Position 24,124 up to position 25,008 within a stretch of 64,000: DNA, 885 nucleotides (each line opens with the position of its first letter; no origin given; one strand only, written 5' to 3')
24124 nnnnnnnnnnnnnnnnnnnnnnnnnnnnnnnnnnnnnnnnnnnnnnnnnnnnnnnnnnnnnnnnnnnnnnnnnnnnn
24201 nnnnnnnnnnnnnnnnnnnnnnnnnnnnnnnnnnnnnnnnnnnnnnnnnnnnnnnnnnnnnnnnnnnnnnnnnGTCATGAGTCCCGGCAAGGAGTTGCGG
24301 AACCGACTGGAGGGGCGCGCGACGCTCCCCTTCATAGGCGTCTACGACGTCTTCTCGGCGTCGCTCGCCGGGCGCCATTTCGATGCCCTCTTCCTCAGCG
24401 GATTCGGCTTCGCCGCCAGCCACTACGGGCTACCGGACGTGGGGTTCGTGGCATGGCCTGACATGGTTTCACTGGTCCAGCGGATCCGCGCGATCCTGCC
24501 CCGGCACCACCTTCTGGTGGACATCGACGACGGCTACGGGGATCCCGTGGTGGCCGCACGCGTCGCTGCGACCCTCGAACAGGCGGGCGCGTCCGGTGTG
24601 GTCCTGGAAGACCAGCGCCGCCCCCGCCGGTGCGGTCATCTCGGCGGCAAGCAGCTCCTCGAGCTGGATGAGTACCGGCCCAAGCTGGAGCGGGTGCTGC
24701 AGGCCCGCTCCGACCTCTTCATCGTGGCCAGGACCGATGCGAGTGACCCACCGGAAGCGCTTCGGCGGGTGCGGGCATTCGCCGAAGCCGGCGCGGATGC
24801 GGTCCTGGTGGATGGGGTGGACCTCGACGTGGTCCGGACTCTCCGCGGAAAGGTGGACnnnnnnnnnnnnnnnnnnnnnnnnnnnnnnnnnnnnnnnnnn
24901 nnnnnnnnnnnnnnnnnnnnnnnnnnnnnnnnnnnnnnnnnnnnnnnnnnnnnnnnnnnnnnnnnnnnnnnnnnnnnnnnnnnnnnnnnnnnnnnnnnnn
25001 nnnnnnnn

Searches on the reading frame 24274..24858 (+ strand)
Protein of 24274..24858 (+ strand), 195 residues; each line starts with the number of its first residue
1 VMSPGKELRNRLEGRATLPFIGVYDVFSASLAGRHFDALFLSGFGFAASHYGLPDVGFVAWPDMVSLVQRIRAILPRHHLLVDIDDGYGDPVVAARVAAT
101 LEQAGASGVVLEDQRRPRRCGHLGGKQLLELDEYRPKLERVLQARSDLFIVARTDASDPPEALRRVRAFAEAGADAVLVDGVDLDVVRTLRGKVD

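Call 22: search_protein_families(library=pfam, proteins=[window:24274-24858:+], max_evalue=0.01)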
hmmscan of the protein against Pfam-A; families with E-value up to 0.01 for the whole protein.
window:24274-24858:+ (195 aa): 2 families
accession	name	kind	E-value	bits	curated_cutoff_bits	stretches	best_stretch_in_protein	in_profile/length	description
PF13714.12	PEP_mutase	-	6.1e-30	105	31.5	1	14-185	6-183/240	Phosphoenolpyruvate phosphomutase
PF00463.27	ICL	-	3.8e-06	26.1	26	1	80-157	152-234/526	Isocitrate lyase family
